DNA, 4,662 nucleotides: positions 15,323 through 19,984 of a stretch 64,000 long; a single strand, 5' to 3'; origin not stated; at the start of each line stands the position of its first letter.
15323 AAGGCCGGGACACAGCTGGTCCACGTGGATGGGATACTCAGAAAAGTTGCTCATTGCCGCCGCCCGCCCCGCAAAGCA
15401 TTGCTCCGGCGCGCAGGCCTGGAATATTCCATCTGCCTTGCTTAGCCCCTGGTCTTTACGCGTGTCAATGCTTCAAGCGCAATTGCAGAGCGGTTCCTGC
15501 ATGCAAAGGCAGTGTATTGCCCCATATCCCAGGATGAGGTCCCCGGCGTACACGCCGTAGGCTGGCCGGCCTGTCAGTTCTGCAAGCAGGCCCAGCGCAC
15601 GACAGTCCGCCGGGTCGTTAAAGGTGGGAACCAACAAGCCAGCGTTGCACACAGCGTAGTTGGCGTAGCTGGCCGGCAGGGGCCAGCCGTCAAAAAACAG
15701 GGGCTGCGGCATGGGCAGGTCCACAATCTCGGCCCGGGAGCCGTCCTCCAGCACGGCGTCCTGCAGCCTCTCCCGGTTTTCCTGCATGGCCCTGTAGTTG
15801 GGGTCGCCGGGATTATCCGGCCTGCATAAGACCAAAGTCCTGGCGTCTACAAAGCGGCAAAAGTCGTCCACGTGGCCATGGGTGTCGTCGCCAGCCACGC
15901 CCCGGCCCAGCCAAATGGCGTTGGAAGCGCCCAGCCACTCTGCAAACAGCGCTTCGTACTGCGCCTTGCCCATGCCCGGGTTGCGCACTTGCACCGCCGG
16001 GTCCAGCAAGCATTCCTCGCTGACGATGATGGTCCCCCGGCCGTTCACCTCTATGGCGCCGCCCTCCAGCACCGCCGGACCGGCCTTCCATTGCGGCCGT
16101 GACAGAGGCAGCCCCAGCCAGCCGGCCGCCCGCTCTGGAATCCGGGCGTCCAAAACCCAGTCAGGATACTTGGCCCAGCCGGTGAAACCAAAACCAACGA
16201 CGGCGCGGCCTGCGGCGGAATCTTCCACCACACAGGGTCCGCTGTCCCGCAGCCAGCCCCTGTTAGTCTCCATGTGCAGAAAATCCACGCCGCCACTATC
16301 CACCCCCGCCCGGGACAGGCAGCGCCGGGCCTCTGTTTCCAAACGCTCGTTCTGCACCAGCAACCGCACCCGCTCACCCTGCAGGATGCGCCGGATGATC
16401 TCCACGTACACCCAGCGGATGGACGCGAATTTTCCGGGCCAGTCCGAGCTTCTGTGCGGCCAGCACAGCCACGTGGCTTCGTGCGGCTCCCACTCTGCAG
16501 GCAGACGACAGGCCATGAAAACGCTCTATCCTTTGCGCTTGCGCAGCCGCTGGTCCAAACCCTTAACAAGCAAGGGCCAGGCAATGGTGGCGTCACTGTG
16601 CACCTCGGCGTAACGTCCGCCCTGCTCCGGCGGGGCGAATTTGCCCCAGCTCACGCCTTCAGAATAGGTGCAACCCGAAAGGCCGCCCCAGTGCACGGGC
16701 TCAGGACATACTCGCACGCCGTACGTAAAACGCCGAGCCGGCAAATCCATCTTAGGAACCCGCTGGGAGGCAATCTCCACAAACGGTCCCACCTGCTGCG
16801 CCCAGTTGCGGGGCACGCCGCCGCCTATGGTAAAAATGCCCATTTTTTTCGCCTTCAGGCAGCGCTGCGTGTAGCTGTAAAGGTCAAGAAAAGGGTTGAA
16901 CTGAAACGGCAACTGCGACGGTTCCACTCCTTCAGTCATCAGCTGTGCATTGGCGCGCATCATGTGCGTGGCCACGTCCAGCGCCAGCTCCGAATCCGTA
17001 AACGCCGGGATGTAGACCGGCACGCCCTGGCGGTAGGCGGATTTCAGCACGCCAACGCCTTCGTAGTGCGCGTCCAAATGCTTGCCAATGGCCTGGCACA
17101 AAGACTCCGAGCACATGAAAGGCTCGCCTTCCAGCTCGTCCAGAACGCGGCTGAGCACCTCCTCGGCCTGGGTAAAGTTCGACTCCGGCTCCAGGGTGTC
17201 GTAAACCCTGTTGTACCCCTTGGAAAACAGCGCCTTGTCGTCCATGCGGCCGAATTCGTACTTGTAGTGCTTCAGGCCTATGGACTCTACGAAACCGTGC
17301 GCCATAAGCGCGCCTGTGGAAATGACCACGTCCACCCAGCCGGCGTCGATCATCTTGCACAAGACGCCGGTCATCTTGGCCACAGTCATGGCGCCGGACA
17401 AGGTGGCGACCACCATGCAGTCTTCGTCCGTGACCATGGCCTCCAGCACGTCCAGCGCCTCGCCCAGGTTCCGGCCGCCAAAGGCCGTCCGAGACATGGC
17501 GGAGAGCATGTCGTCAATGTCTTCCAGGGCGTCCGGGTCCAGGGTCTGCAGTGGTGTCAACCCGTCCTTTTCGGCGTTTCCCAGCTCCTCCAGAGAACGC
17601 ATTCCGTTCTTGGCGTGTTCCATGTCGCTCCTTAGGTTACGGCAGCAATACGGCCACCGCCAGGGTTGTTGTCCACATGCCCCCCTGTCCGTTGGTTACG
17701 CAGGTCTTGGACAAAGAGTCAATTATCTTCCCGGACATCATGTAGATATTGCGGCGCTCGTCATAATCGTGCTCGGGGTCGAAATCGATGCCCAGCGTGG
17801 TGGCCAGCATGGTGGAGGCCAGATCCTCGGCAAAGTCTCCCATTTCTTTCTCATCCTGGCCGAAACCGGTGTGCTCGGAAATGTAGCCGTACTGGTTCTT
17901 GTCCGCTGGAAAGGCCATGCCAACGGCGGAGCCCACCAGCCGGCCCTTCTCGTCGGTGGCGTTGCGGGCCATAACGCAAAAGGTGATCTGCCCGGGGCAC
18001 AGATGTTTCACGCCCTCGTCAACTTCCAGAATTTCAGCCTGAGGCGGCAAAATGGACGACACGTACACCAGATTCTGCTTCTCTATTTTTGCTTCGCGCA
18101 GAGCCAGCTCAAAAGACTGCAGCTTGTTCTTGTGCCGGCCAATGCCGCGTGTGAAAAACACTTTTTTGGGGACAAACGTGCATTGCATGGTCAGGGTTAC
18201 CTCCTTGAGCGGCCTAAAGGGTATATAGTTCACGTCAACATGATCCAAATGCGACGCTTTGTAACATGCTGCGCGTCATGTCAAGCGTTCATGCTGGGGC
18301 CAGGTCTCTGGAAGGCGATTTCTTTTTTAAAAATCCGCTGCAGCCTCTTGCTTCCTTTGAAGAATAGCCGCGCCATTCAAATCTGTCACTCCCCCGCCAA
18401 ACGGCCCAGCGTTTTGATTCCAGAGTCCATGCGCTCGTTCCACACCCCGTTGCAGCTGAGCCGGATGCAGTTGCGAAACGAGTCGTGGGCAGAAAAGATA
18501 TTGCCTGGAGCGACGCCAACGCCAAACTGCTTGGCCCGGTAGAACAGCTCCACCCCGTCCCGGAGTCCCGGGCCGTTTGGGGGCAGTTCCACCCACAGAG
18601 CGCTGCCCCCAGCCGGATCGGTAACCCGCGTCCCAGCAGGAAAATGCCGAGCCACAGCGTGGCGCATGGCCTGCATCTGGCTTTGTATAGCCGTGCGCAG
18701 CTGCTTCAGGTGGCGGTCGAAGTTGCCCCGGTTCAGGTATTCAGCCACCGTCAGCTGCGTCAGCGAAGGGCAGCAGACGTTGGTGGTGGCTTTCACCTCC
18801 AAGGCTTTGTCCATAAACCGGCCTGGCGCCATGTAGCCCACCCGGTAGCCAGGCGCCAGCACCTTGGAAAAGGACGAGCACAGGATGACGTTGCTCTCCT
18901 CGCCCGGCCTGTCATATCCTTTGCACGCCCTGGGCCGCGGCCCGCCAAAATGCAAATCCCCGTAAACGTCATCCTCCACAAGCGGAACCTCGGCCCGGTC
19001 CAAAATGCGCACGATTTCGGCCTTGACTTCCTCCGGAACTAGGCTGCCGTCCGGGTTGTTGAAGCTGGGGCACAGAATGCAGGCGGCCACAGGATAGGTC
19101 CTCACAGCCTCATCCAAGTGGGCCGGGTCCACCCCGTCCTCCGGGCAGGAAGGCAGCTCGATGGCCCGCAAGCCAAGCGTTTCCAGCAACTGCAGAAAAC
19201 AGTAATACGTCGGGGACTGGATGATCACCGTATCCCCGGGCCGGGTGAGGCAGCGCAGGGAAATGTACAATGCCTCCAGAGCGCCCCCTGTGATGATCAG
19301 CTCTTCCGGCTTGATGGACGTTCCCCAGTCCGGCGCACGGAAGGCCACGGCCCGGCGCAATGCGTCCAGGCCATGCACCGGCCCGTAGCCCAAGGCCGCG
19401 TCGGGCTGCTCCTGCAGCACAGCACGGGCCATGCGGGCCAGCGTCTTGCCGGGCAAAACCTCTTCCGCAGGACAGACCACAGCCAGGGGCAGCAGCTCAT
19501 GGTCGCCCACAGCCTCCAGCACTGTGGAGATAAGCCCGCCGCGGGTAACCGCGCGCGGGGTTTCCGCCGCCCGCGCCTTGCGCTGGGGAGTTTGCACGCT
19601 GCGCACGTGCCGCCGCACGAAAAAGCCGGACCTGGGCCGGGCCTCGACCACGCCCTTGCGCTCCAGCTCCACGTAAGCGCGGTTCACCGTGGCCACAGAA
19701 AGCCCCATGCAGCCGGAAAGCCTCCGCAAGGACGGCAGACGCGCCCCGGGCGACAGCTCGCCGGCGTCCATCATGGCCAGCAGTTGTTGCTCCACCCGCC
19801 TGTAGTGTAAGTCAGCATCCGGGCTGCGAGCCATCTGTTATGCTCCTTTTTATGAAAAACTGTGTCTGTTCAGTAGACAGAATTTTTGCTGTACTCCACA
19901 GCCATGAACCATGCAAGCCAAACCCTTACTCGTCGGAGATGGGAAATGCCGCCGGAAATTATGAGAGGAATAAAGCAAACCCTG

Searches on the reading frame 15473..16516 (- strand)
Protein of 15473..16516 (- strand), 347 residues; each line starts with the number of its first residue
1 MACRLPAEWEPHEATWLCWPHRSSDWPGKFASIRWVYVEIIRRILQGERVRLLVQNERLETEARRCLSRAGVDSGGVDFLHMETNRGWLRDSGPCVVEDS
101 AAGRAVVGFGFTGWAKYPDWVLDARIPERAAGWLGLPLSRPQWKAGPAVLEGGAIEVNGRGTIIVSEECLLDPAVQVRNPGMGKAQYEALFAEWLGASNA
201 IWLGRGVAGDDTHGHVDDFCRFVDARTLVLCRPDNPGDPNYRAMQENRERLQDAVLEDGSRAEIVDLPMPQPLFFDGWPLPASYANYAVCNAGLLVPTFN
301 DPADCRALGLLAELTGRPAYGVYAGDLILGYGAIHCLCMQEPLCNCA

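Call 48: search_protein_families(library=pfam, proteins=[window:15473-16516:-], max_evalue=0.0001)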
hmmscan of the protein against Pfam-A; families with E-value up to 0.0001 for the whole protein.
window:15473-16516:- (347 aa): 1 family
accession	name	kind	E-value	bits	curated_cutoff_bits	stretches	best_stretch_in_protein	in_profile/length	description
PF04371.20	PAD_porph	-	3.1e-98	329.4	25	1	4-342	1-321/321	Porphyromonas-type peptidyl-arginine deiminase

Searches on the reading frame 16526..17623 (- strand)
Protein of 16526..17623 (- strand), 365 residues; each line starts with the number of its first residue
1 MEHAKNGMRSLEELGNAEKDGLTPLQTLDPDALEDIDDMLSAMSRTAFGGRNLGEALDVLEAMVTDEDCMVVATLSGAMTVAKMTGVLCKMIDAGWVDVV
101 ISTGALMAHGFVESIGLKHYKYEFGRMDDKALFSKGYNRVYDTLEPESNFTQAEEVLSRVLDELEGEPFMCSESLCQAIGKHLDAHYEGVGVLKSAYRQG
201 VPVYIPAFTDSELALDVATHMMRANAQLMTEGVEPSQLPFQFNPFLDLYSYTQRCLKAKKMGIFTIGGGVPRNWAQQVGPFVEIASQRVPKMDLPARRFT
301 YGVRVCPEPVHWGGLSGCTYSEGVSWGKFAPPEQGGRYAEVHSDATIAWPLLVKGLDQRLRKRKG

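Call 48: search_protein_families(library=pfam, proteins=[window:16526-17623:-], max_evalue=0.0001)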
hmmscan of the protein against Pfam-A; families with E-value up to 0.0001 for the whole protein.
window:16526-17623:- (365 aa): 1 family
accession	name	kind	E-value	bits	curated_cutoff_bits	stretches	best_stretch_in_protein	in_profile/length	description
PF01916.23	DS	-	3.9e-77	259.8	27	1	39-354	2-286/288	Deoxyhypusine synthase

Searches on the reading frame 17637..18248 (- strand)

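Call 48: search_protein_families(library=pfam, proteins=[window:17637-18248:-], max_evalue=0.0001)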
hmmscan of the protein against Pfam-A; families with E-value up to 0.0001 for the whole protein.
window:17637-18248:- (203 aa): 1 family
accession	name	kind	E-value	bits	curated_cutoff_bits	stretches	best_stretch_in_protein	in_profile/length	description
PF01862.21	PvlArgDC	-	4.9e-56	189.5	22.7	1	26-201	1-160/161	Pyruvoyl-dependent arginine decarboxylase (PvlArgDC)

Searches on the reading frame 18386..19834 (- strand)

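Call 48: search_protein_families(library=pfam, proteins=[window:18386-19834:-], max_evalue=0.0001)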
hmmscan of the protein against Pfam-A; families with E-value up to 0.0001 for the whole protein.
window:18386-19834:- (482 aa): 2 families
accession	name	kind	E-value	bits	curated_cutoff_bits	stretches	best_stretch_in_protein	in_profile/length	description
PF00155.27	Aminotran_1_2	-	1.8e-36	126.5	19.7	1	131-473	18-358/361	Aminotransferase class I and II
PF00392.27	GntR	-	1.6e-15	57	27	1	11-73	2-64/64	Bacterial regulatory proteins, gntR family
